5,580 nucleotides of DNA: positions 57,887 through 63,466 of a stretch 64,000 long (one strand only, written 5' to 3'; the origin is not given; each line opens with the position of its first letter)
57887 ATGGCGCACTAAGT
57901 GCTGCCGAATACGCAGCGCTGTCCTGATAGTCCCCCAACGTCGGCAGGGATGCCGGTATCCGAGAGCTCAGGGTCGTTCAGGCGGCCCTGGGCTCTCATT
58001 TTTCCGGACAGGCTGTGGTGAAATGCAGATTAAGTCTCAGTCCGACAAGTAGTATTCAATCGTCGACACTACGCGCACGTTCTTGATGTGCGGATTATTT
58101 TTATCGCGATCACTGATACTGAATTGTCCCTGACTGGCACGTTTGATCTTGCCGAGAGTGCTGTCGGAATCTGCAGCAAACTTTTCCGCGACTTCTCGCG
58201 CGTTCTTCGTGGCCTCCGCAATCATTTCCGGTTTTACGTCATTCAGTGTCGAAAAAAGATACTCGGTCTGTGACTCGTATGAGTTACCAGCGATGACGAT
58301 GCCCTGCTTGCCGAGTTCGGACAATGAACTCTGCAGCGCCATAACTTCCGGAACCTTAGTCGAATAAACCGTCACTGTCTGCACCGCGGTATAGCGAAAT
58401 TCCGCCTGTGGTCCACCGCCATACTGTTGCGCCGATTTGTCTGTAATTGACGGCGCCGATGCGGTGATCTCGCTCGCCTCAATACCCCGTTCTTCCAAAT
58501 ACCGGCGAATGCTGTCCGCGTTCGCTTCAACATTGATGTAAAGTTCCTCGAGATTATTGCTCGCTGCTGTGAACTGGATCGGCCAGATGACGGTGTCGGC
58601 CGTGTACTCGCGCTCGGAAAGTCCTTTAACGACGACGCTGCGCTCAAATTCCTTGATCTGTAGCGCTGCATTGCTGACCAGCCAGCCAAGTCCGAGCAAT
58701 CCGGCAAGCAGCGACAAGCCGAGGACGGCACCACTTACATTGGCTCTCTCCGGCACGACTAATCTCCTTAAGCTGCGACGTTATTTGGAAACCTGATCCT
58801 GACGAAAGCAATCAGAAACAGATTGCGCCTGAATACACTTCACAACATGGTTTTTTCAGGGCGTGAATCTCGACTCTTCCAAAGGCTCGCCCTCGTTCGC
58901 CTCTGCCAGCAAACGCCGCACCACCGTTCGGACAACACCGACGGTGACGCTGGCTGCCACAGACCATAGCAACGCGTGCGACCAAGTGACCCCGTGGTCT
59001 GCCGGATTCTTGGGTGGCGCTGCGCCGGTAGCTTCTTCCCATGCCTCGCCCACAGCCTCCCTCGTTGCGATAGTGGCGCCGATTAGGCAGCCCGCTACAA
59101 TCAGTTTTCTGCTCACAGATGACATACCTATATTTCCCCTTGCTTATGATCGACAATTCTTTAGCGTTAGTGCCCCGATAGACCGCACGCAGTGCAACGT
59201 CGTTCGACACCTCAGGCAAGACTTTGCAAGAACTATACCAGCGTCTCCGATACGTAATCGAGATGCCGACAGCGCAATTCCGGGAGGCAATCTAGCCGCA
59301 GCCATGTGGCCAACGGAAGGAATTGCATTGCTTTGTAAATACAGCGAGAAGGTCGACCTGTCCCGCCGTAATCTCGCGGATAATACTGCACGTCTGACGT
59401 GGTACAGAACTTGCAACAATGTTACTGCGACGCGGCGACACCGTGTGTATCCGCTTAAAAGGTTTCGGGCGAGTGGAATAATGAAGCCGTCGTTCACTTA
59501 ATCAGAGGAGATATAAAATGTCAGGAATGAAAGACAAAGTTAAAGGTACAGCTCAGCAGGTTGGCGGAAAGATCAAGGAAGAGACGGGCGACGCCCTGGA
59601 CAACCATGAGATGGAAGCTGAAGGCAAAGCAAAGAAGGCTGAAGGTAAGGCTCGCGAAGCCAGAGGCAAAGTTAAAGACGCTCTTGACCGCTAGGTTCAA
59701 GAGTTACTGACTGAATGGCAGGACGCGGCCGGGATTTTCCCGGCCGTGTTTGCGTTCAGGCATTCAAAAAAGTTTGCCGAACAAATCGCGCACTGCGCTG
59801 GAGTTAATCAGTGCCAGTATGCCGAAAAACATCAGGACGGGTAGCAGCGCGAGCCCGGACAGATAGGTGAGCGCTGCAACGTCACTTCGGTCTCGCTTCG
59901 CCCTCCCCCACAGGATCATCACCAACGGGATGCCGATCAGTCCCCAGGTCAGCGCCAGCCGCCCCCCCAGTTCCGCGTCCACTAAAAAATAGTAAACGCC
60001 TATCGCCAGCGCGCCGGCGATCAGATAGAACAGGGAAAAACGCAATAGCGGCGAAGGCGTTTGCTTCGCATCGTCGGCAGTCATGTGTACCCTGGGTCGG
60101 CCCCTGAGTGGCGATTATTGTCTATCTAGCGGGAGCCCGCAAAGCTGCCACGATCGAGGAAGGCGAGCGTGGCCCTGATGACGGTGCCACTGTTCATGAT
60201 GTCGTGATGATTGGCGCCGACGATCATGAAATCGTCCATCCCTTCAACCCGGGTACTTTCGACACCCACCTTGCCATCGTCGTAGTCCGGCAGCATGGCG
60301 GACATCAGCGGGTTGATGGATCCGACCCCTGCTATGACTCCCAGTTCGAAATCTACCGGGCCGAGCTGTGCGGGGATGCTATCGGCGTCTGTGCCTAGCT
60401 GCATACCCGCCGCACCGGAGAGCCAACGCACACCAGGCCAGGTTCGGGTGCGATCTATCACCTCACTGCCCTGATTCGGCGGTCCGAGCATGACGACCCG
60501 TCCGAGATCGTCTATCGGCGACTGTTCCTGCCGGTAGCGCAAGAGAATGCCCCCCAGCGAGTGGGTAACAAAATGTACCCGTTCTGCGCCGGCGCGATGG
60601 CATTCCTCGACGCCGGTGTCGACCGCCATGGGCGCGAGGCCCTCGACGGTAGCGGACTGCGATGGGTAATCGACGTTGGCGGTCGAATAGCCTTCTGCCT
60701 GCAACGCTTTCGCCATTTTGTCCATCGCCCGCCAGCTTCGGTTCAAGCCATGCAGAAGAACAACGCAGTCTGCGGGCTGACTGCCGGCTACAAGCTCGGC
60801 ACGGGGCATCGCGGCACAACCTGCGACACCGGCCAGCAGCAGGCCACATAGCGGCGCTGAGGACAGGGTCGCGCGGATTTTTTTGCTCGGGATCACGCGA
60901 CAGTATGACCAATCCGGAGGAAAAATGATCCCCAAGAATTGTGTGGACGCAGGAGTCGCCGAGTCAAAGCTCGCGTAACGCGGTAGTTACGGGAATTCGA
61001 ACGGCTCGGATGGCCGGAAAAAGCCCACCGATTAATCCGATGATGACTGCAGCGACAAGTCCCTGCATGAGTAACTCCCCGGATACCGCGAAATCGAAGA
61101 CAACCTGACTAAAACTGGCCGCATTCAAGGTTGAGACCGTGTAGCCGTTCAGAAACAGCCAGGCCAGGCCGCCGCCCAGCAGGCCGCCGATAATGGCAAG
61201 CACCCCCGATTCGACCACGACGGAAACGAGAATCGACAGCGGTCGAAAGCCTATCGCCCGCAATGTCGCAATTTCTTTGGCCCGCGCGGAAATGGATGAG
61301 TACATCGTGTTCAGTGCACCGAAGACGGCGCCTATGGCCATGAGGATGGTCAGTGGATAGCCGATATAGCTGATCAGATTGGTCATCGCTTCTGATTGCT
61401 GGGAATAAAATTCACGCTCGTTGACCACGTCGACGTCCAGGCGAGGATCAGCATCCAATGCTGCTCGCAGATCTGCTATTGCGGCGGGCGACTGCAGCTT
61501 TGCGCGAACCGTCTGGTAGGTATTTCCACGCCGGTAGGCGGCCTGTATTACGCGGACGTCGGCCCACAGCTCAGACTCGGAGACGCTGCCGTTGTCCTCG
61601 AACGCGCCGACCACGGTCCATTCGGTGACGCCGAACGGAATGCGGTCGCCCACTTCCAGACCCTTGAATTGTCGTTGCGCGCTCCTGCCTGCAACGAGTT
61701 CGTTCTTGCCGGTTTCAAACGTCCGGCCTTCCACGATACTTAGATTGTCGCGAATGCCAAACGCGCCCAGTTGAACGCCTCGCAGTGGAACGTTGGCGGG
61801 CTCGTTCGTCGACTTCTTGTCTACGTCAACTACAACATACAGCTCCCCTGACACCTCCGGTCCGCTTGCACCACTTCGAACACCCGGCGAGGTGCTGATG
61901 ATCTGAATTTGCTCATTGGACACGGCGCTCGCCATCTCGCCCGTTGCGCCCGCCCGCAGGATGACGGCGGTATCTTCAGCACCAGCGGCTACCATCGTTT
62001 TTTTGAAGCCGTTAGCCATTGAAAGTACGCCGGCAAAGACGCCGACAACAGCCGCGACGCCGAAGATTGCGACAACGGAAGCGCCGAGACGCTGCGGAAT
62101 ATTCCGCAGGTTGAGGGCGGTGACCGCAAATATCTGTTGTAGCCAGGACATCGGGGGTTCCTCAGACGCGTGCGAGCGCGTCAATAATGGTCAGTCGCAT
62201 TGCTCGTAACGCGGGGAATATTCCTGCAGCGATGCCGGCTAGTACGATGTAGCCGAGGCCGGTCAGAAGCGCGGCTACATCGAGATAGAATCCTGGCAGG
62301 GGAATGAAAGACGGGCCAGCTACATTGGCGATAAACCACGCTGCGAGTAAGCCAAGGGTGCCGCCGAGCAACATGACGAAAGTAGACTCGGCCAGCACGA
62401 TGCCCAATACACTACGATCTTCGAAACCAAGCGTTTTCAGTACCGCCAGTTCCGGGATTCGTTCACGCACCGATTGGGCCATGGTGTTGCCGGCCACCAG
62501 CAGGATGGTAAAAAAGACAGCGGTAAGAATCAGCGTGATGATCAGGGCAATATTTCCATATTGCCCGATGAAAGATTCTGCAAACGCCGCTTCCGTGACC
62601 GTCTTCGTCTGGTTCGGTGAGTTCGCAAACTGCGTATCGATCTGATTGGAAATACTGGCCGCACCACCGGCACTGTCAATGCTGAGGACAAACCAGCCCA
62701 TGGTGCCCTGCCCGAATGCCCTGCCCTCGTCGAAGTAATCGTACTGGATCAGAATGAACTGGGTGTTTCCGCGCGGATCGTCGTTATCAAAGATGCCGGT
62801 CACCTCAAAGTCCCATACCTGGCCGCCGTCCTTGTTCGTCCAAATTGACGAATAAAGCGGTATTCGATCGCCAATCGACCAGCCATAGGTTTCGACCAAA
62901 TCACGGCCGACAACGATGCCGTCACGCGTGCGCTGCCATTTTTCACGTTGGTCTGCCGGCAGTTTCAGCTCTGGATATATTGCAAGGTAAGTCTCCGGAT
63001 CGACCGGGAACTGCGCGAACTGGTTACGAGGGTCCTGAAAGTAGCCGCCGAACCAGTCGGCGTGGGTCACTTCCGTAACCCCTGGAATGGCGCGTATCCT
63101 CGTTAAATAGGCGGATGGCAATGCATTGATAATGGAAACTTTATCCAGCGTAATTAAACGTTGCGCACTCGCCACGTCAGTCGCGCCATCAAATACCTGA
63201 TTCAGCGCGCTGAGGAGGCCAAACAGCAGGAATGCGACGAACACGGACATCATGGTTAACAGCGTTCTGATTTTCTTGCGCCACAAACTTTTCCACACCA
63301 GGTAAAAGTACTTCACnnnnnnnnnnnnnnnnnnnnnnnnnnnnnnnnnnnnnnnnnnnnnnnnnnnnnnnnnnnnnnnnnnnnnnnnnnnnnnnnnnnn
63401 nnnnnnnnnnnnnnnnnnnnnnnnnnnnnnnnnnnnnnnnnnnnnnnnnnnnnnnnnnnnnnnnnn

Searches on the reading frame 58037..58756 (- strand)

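Call 52: search_protein_families(library=pfam, proteins=[window:58037-58756:-], max_evalue=0.01)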
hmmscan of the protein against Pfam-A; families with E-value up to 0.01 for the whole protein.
window:58037-58756:- (239 aa): 1 family
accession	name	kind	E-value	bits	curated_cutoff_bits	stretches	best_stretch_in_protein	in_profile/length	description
PF04402.19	SIMPL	-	1e-16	62.2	25.2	1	41-212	1-163/205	Protein of unknown function (DUF541)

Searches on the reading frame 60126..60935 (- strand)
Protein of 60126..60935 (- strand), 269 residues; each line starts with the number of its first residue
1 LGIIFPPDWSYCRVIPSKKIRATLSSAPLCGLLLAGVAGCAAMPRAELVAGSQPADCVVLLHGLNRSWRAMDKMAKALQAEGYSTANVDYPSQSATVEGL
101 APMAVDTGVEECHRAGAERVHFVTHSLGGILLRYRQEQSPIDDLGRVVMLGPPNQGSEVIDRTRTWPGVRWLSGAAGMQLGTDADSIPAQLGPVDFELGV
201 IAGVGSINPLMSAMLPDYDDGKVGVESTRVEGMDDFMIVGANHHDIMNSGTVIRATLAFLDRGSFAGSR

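Call 52: search_protein_families(library=pfam, proteins=[window:60126-60935:-], max_evalue=0.01)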
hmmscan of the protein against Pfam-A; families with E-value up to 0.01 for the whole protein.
window:60126-60935:- (269 aa): 5 families
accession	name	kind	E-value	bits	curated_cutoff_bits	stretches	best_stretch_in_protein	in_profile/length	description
PF12697.13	Abhydrolase_6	-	4.4e-08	34.5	26.3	1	58-176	1-117/217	Alpha/beta hydrolase family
PF02089.21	Palm_thioest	-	9.3e-05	22.7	26.8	1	58-161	2-117/254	Palmitoyl protein thioesterase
PF12146.15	Hydrolase_4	-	0.00064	19.5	27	1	53-90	2-39/239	Serine aminopeptidase, S33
PF05057.20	DUF676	-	0.00088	19.3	20.3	1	55-134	5-94/217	Putative serine esterase (DUF676)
PF24096.1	DUF7379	-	0.005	17.3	33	1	114-165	66-123/191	Domain of unknown function (DUF7379)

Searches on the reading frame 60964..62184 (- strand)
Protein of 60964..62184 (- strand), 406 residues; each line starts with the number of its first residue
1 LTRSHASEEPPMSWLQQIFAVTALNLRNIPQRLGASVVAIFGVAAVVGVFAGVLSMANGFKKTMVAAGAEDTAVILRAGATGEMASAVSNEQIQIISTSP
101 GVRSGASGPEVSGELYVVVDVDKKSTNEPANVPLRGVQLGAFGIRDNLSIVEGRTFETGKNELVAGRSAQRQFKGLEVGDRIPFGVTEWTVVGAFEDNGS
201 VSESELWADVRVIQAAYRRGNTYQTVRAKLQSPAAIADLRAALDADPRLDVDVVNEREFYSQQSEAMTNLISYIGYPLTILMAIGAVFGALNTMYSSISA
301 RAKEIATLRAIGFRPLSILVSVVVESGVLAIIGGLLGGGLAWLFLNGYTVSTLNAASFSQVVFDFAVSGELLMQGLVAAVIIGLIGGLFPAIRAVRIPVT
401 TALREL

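Call 52: search_protein_families(library=pfam, proteins=[window:60964-62184:-], max_evalue=0.01)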
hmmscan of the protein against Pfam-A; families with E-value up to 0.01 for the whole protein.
window:60964-62184:- (406 aa): 2 families
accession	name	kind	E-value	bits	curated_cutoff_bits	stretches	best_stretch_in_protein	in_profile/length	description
PF12704.14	MacB_PCD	-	8.8e-15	56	27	1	36-245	1-206/207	MacB-like periplasmic core domain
PF02687.27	FtsX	-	3.3e-14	53.4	25.5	1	280-398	5-119/120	FtsX-like permease C-terminal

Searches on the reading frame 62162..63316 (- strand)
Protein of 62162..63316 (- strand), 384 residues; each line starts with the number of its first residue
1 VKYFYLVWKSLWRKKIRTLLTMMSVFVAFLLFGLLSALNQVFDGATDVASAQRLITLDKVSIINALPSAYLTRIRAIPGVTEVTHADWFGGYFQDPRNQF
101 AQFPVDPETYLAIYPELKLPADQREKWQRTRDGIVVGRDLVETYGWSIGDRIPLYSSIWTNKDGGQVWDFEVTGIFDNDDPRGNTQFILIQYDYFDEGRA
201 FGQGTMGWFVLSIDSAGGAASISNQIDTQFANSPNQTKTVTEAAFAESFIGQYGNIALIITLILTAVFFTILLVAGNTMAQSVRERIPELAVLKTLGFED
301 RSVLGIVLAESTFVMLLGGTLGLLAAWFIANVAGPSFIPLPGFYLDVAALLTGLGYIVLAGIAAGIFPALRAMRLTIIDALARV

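Call 52: search_protein_families(library=pfam, proteins=[window:62162-63316:-], max_evalue=0.01)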
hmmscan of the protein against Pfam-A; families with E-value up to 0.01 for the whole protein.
window:62162-63316:- (384 aa): 1 family
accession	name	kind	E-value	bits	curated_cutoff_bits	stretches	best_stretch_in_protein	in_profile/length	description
PF02687.27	FtsX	-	4.6e-13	49.7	25.5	1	262-376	2-119/120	FtsX-like permease C-terminal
